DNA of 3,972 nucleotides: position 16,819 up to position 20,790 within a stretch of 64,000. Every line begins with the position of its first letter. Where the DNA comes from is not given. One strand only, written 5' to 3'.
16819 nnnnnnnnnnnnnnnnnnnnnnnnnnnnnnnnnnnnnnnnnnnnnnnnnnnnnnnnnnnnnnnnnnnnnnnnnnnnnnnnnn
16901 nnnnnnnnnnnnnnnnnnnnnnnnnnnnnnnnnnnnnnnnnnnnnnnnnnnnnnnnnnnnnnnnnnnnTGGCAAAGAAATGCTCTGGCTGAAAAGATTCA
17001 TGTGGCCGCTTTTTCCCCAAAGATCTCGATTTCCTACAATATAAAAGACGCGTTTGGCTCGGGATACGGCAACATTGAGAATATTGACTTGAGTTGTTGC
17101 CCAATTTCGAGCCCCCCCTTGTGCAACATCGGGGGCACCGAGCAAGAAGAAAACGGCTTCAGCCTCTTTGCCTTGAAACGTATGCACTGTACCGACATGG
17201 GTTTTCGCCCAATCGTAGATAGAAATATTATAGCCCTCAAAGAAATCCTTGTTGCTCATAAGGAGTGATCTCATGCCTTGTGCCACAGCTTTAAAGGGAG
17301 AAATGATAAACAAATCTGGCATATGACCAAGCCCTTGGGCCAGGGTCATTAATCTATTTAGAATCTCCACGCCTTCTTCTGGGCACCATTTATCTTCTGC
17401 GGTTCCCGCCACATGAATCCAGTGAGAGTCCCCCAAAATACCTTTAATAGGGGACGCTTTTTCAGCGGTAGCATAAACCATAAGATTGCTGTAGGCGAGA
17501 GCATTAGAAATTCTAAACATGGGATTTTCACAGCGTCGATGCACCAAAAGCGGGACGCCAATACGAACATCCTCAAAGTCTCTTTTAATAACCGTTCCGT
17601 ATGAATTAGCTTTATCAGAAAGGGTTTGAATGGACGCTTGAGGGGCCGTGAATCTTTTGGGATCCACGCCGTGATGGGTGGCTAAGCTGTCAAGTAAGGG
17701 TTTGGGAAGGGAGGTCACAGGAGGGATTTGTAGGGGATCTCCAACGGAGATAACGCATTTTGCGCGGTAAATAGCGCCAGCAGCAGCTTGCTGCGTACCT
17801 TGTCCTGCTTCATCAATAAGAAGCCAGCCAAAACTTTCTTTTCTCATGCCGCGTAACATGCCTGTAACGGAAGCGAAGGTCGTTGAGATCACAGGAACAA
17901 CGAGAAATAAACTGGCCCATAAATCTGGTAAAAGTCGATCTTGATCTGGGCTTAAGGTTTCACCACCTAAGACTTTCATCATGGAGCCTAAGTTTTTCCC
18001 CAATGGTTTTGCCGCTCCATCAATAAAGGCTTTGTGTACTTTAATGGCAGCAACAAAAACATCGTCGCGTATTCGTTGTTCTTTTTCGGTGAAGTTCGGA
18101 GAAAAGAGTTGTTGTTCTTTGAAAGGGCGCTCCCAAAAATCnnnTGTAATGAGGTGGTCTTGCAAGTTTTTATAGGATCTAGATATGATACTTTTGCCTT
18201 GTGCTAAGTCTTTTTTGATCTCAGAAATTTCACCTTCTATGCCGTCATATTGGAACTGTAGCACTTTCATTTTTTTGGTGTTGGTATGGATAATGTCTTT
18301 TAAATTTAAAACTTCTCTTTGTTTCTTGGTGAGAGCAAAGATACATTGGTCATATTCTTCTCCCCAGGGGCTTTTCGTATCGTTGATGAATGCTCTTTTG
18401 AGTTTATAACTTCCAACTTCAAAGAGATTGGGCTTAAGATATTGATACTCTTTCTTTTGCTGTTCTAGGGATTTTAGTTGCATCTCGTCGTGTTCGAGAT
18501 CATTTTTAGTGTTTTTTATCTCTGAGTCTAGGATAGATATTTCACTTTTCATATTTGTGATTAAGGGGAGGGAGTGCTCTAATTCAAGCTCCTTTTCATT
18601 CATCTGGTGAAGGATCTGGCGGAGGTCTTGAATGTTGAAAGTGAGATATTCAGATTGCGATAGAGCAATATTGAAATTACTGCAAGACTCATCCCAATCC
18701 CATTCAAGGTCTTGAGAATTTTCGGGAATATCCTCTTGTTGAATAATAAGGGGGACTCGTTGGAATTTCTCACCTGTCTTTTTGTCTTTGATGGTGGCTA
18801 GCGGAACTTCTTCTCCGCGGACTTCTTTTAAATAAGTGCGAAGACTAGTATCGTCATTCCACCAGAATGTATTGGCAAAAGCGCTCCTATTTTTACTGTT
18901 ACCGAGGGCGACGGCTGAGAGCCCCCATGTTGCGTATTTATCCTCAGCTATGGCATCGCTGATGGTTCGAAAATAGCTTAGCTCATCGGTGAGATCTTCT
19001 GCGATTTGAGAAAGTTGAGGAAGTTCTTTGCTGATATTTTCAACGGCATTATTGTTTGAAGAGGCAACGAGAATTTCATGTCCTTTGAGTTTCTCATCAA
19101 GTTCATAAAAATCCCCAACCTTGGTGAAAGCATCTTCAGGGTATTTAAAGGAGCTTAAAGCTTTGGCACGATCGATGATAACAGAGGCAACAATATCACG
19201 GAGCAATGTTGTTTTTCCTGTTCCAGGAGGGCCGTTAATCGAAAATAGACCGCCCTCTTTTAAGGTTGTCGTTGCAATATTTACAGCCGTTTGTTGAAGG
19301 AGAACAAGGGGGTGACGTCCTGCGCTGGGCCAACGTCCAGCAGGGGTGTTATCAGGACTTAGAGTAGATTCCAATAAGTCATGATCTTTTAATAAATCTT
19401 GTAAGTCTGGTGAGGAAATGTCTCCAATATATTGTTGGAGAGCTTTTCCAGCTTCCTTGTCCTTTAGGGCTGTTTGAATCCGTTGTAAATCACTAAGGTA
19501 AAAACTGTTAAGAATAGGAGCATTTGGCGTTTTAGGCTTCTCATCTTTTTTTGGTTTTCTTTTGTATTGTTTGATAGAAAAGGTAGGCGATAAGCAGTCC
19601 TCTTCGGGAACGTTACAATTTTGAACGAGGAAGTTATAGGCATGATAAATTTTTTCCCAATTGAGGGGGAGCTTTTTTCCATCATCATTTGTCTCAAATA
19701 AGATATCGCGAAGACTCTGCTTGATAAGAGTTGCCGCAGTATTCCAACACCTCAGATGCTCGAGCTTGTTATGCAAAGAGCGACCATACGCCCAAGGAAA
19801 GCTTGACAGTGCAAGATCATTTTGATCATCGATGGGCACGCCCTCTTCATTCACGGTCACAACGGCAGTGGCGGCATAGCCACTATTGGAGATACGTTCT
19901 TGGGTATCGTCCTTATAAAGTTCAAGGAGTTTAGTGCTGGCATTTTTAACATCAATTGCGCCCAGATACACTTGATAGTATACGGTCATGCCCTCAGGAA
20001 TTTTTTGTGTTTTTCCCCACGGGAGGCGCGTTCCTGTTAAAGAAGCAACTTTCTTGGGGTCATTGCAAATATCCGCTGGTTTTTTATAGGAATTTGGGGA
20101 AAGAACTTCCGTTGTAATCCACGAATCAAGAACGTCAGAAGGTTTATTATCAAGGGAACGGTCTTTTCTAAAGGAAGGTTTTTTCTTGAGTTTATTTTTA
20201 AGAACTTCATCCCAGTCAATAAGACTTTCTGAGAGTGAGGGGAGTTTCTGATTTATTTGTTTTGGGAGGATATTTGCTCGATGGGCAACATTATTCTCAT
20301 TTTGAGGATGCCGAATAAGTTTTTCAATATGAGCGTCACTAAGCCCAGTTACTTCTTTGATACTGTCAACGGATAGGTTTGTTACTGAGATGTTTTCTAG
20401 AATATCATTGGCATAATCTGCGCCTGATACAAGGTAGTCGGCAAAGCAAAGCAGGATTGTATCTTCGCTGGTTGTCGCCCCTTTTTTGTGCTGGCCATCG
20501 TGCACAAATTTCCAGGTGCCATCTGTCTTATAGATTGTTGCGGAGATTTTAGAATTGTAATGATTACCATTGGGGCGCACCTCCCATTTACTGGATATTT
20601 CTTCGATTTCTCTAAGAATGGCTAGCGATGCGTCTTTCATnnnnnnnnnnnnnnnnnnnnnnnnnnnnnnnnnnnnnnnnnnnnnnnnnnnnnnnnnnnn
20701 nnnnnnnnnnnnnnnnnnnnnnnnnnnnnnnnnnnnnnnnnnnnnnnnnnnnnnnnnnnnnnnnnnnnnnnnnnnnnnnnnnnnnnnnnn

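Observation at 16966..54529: Accessory genes repeatedly interrupted by single in-frame stop codons while the reading frame is preserved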

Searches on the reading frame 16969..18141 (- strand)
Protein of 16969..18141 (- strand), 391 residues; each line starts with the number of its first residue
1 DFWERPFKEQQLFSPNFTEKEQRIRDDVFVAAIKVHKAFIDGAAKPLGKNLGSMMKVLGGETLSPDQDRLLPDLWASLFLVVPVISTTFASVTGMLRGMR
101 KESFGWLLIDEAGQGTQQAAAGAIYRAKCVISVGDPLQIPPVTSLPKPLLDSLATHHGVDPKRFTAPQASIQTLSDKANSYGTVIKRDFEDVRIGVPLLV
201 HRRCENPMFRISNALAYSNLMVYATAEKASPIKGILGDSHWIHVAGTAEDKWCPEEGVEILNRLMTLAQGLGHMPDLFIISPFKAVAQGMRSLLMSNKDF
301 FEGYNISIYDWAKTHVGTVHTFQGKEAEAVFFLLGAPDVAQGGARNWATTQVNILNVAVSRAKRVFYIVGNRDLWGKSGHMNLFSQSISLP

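Call 8: search_protein_families(library=pfam, proteins=[window:16969-18141:-], max_evalue=0.01)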
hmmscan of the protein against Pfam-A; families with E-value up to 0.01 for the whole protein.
window:16969-18141:- (391 aa): 4 families
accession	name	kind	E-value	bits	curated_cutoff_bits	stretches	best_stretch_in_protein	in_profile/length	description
PF13087.12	AAA_12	-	8.7e-09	35.7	27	1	250-372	85-194/195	AAA domain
PF13086.12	AAA_11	-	5.9e-07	30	27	1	84-143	195-254/257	AAA domain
PF01443.25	Viral_helicase1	-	9.2e-07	29.3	21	1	103-151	59-109/228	Viral superfamily 1 RNA helicase core domain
PF13538.12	UvrD_C_2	-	0.00036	20.8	27.4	1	315-369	3-52/52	UvrD-like helicase C-terminal domain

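Call 19: list_cluster_members(proteins=[P0002, window:16969-18003:-, window:50612-52906:+, window:49529-50593:+, window:53075-54526:+, window:34995-35924:-, window:27653-28765:-, window:37443-38303:-, window:36654-37334:-, window:11996-12628:+])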
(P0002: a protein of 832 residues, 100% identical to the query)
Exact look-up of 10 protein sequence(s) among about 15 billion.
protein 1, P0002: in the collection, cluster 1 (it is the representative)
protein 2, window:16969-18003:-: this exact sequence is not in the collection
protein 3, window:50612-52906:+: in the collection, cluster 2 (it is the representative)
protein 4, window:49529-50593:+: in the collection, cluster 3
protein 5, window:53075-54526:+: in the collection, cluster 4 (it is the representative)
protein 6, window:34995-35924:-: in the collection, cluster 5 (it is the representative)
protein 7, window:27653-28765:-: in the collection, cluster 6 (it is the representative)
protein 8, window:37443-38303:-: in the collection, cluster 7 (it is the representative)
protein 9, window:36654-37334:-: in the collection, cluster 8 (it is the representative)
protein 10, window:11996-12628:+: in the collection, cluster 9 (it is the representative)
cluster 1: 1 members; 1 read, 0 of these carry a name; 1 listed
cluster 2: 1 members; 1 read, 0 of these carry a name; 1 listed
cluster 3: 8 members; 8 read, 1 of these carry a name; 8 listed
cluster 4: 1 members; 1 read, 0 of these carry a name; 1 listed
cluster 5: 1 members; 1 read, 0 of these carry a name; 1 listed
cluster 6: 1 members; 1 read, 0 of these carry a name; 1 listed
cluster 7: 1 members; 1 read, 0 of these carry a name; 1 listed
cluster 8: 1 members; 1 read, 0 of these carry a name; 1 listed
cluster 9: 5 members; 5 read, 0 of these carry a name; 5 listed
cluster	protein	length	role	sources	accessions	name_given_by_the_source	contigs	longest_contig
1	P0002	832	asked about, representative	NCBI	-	-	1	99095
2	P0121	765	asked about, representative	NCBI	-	-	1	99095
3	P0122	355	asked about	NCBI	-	-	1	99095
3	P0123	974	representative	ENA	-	-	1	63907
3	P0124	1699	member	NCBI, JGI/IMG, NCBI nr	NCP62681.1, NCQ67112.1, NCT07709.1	MAG: AAA family ATPase [Alphaproteobacteria bacterium] | AAA family ATPase [Alphaproteobacteria bacterium]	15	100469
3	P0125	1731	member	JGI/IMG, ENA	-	-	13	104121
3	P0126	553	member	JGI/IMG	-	-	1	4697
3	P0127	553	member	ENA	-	-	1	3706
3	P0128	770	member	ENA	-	-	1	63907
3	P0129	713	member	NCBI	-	-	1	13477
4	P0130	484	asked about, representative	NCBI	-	-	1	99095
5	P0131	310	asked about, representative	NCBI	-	-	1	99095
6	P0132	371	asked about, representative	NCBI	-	-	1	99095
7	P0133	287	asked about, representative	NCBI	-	-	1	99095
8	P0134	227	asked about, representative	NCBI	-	-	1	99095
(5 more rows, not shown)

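Call 22: find_encoding_contigs(protein=P0124, flank=10000, max_places=6)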
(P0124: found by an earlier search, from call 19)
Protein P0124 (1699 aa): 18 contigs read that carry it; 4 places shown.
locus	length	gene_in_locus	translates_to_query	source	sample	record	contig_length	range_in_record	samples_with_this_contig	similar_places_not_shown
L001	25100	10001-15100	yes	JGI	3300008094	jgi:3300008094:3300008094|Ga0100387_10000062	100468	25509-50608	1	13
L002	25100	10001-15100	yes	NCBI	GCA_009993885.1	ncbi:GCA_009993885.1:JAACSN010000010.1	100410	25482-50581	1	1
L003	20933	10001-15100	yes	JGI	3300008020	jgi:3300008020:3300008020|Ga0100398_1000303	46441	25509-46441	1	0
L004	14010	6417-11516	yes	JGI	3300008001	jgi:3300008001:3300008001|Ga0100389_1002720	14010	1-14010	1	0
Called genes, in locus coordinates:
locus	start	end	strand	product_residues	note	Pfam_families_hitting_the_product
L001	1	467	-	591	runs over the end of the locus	-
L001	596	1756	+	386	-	PF13356:Arm-DNA-bind_3, PF14659:Phage_int_SAM_3 (faint), PF22022:Phage_int_M, PF00589:Phage_integrase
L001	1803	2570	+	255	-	PF17194:AbiEi_3_N, PF11459:AbiEi_3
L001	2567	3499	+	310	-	PF08843:AbiEii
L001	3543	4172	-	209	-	PF01863:YgjP-like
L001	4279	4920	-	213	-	PF18928:DUF5677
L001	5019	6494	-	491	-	PF02696:SelO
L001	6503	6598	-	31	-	-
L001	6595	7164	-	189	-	PF07894:SACK1 (faint), PF13091:PLDc_2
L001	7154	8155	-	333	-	-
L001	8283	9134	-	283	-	-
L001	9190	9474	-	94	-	PF06412:TraD (faint)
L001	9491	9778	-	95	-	-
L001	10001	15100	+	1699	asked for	PF03389:MobA_MobL, PF05970:PIF1 (weak), PF13245:AAA_19, PF13604:AAA_30, PF22232:TraI_hel_assoc_N (weak), PF18335:SH3_13 (weak), PF23639:DUF7146, PF13362:Toprim_3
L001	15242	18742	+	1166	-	PF13086:AAA_11 (weak), PF01443:Viral_helicase1 (faint), PF13087:AAA_12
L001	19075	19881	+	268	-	-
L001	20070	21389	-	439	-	PF00383:dCMP_cyt_deam_1, PF14437:MafB19-deam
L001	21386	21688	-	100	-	PF20619:DUF6804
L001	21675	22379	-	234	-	-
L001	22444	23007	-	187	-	-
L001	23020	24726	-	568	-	PF10412:TrwB_AAD_bind, PF02534:T4SS-DNA_transf, PF12696:TraG-D_C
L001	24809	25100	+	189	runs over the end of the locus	-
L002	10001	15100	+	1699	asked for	PF03389:MobA_MobL, PF05970:PIF1 (weak), PF13245:AAA_19, PF13604:AAA_30, PF22232:TraI_hel_assoc_N (weak), PF18335:SH3_13 (weak), PF23639:DUF7146, PF13362:Toprim_3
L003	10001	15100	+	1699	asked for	PF03389:MobA_MobL, PF05970:PIF1 (weak), PF13245:AAA_19, PF13604:AAA_30, PF22232:TraI_hel_assoc_N (weak), PF18335:SH3_13 (weak), PF23639:DUF7146, PF13362:Toprim_3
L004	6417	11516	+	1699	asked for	PF03389:MobA_MobL, PF05970:PIF1 (weak), PF13245:AAA_19, PF13604:AAA_30, PF22232:TraI_hel_assoc_N (weak), PF18335:SH3_13 (weak), PF23639:DUF7146, PF13362:Toprim_3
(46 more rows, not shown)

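Call 60: search_protein_families(library=padloc, proteins=[window:16969-18141:-, L001:15242-18739:+], max_evalue=0.001)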
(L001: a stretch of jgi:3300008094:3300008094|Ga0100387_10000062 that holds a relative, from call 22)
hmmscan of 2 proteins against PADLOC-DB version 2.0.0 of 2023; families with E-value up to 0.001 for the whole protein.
window:16969-18141:- (391 aa): 4 families
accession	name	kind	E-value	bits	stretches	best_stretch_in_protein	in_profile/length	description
PDLC03924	MkoC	-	5.1e-36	122.2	1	66-379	622-951/1136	-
PDLC03920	MkoA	-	1.2e-17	61.6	1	88-376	776-1080/1112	-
PDLC03921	MkoA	-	3.3e-10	36.3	1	315-378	1513-1573/1607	-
PDLC05009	PDC-S37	-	3.7e-07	26.3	1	103-142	937-976/1550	-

L001:15242-18739:+ (1166 aa): 9 families
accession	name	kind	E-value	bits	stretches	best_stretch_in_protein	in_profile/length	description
PDLC03924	MkoC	-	1.1e-71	240.3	1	380-1161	244-967/1136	-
PDLC03920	MkoA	-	2.2e-23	80.6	3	1020-1146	961-1081/1112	-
PDLC03921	MkoA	-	4.2e-11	39.3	1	1084-1147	1513-1573/1607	-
PDLC05009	PDC-S37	-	2.2e-05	20.4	1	879-913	941-975/1550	-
PDLC03859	LmuB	-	3.6e-05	21.1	1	612-777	345-487/611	-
PDLC04140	mad8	-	5.3e-05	20.9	1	395-434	19-61/314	mads_8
PDLC02194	Hhe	-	0.00018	16.8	0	879-920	1384-1425/1911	-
PDLC03868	LmuB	-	0.00053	16.4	1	586-757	308-482/1035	-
PDLC00039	DruH3|DruH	-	0.00069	15.6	1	10-63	5-58/1142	Unknown function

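Call 61: search_protein_families(library=ncbifam, proteins=[P0124], max_evalue=0.001)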
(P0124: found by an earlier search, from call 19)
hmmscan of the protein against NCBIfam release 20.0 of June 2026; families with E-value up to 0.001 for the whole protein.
P0124 (1699 aa): 10 families
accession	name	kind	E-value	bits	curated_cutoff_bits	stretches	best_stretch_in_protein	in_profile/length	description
TIGR02768.1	TraA_Ti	equivalog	2e-168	562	590.45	2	1-575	1-561/751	Ti-type conjugative transfer relaxase TraA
NF010464.0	PRK13889.1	subfamily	2.5e-156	522.2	1015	2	1-579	1-552/992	conjugal transfer relaxase TraA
NF010402.0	PRK13826.1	subfamily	2.4e-117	393.3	1317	2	1-572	1-576/1102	Dtr system oriT relaxase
TIGR02760.1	TraI_TIGR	equivalog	4.3e-60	203.5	929.85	2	1069-1500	1518-1893/1960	conjugative transfer relaxase/helicase TraI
TIGR01448.2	helicase_RecD2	equivalog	7.7e-42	143.3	500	2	293-530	242-477/713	SF1B family DNA helicase RecD2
NF041496.1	MobQ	equivalog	1.9e-39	135.5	200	1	1-208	1-197/197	MobQ family relaxase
TIGR01447.1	recD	equivalog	1e-24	87.1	310.15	2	319-511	105-310/597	exodeoxyribonuclease V subunit alpha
NF010263.0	PRK13709.1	equivalog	3.3e-23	81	2212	1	376-515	968-1116/1752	conjugative transfer relaxase/helicase TraI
NF011300.0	PRK14712.1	equivalog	1.5e-14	52.2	2486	1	384-515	843-983/1623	conjugative transfer relaxase/helicase TraI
NF008127.0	PRK10875.1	equivalog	1.2e-12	47.2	671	2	454-509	262-315/619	exodeoxyribonuclease V subunit alpha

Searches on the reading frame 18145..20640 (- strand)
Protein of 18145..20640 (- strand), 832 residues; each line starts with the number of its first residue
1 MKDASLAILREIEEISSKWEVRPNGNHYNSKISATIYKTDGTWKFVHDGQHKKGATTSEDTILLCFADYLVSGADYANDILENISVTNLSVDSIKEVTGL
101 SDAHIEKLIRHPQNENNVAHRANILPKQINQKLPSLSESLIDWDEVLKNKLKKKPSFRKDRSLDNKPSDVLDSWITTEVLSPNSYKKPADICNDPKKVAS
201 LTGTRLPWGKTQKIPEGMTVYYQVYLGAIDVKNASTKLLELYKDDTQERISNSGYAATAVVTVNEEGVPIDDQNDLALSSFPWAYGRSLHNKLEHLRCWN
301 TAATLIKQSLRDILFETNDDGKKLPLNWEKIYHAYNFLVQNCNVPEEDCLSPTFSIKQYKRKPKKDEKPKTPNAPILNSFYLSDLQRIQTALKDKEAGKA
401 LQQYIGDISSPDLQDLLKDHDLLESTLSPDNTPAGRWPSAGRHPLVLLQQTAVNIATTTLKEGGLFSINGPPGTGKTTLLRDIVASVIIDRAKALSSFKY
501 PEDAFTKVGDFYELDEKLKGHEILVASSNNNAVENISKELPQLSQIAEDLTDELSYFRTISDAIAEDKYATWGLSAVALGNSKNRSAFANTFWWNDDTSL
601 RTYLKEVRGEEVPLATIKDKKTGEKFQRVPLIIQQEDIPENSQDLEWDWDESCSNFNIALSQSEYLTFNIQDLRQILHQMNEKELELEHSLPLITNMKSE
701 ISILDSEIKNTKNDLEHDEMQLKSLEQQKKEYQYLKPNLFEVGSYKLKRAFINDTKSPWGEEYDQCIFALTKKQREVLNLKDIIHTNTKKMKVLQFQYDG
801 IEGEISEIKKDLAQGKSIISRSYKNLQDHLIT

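Call 8: search_protein_families(library=pfam, proteins=[window:18145-20640:-], max_evalue=0.01)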
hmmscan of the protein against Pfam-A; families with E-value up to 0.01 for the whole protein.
window:18145-20640:- (832 aa): 7 families
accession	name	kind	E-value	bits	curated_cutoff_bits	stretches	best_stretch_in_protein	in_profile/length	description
PF13086.12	AAA_11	-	9.1e-09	35.9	27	1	455-729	9-171/257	AAA domain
PF25199.1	nSTAND_NTPase5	-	0.0018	18.6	34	1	457-545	35-121/145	Novel STAND NTPase 5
PF20720.3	nSTAND3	-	0.0035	17.5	27.2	1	450-492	4-46/155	Novel STAND NTPase 3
PF13245.12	AAA_19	-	0.0068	17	25.1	0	462-521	10-42/134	AAA domain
PF13604.12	AAA_30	-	0.0086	16.3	27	0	457-486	11-41/191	AAA domain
PF00005.33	ABC_tran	-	0.0091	17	25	0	456-486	4-34/137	ABC transporter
PF02367.23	TsaE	-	0.0097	16.3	26.6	0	454-491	13-49/128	Threonylcarbamoyl adenosine biosynthesis protein TsaE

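Call 9: find_encoding_contigs(protein=window:18145-20640:-, flank=5000, max_places=6)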
Protein window:18145-20640:- (832 aa): no gene with exactly this product is on record in the collection.

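Call 60: search_protein_families(library=padloc, proteins=[window:18145-20640:-], max_evalue=0.001)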
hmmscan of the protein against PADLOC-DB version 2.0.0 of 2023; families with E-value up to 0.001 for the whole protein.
window:18145-20640:- (832 aa): 3 families
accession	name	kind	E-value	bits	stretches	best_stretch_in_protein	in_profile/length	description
PDLC03924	MkoC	-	1.7e-22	77.4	1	439-819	243-544/1136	-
PDLC03920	MkoA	-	1.5e-06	24.8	1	415-582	582-698/1112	-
PDLC04140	mad8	-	1.2e-05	23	1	457-490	21-54/314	mads_8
